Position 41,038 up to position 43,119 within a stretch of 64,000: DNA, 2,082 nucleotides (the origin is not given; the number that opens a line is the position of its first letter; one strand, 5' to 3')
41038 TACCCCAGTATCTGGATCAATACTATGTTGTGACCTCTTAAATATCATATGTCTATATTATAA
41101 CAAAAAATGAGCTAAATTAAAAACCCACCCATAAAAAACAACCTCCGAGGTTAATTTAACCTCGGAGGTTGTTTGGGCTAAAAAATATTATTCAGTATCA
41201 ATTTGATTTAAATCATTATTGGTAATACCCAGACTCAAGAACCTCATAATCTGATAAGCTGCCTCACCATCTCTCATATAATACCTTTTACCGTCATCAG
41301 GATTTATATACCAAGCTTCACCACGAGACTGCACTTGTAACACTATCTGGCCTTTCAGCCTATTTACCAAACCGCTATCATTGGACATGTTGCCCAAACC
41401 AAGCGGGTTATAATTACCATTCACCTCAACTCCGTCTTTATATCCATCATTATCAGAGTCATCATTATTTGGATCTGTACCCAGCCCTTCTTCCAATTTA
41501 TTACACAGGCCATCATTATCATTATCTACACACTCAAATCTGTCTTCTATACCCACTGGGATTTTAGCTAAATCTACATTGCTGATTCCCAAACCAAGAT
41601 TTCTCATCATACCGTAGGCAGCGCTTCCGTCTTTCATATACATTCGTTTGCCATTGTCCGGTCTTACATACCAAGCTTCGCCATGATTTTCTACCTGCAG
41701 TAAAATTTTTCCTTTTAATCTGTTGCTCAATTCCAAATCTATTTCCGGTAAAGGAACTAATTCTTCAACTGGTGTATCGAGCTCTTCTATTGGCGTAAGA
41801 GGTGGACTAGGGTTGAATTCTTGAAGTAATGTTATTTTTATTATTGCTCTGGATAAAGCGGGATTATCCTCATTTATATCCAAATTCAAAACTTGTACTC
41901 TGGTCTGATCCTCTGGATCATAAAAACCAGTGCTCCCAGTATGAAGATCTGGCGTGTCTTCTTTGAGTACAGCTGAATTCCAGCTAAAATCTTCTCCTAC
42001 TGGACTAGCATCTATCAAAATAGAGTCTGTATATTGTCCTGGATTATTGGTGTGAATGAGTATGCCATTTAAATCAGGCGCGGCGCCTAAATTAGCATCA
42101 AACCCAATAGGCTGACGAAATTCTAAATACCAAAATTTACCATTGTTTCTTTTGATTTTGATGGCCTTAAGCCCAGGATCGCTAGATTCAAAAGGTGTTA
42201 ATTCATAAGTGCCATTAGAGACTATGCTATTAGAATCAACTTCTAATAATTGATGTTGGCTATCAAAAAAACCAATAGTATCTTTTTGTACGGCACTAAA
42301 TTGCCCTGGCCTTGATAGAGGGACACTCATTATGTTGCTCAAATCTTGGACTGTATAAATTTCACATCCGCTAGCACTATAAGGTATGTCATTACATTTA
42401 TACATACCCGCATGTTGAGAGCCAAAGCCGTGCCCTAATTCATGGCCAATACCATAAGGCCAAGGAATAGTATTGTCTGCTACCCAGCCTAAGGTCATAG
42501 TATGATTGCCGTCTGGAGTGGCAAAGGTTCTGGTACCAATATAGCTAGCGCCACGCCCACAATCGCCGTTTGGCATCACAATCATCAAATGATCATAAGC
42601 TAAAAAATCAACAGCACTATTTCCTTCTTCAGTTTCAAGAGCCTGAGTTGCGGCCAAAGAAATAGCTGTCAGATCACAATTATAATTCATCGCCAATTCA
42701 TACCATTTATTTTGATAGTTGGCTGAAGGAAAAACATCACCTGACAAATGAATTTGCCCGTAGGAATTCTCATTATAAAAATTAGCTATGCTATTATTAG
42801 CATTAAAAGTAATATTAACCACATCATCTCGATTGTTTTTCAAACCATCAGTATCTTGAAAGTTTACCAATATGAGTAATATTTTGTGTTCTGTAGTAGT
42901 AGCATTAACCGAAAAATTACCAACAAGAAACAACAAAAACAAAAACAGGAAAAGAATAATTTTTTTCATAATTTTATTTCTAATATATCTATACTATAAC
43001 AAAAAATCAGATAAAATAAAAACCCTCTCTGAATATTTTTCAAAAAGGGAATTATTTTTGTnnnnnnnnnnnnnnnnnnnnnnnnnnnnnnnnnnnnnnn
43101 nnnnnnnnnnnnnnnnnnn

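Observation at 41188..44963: Tandem paralogous secreted proteins (a metzincin protease and an Ig/CARDB-like protein) sharing a novel duplicated C-terminal repeat plus Asp-rich module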

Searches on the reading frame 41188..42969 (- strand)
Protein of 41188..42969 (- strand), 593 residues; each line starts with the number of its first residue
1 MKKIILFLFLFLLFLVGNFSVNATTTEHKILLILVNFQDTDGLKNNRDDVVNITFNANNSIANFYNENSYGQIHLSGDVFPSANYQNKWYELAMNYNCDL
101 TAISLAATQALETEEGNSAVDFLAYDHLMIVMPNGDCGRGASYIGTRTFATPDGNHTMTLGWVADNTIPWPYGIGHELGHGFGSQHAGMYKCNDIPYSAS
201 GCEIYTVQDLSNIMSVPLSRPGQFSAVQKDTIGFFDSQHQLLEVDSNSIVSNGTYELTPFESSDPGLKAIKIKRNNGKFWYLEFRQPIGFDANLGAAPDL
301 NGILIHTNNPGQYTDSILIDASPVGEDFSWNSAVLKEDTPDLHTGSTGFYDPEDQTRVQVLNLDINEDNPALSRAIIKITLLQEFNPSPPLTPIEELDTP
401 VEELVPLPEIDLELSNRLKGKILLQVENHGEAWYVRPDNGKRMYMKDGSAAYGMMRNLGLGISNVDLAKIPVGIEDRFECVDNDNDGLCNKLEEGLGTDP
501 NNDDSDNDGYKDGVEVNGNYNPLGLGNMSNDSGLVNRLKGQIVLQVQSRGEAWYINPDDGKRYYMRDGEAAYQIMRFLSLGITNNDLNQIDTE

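Call 4: search_protein_families(library=pfam, proteins=[window:41188-42969:-], max_evalue=1)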
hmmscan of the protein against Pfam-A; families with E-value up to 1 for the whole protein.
window:41188-42969:- (593 aa): 5 families
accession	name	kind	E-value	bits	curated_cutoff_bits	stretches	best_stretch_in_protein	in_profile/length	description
PF18884.5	TSP3_bac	-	5.5e-05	23.4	25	2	504-518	1-15/22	Bacterial TSP3 repeat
PF12667.13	NigD_N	-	0.0028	18.2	24.3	0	545-566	5-26/67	NigD-like N-terminal OB domain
PF13688.12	Reprolysin_5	-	0.0042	17.8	27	1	56-205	31-172/196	Metallo-peptidase family M12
PF13583.11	Reprolysin_4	-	0.008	16.3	22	1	117-199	84-164/203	Metallo-peptidase family M12B Reprolysin-like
PF13574.12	Reprolysin_2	-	0.066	13.5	27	1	166-191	122-146/195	Metallo-peptidase family M12B Reprolysin-like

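Call 5: search_protein_families(library=ncbifam, proteins=[window:41188-42969:-], max_evalue=1)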
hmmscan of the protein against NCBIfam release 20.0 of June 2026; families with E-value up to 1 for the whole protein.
window:41188-42969:- (593 aa): 3 families
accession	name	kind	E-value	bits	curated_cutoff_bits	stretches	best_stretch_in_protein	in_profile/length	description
TIGR03296.1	M6dom_TIGR03296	domain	1.3e-08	35.1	110.8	1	33-294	2-277/286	M6 family metalloprotease domain-containing protein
NF033765.2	gliding_CglD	equivalog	0.00085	17.2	400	1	480-517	264-301/1124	adventurous gliding motility lipoprotein CglD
NF047639.1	throspo3_MtsD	equivalog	0.046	11.8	800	1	477-523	455-501/651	cell-cell cohesion protein MtsD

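Call 44: search_protein_families(library=phrogs, proteins=[window:41188-42969:-], max_evalue=0.01)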
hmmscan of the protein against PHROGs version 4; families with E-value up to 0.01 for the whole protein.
window:41188-42969:- (593 aa): 1 family
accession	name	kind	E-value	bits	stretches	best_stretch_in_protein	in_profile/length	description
phrog_10858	-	unknown function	0.0085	16.9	0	430-450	24-44/67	-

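Call 48: find_encoding_contigs(protein=window:41188-42969:-, flank=3000, max_places=4)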
Protein window:41188-42969:- (593 aa): no gene with exactly this product is on record in the collection.
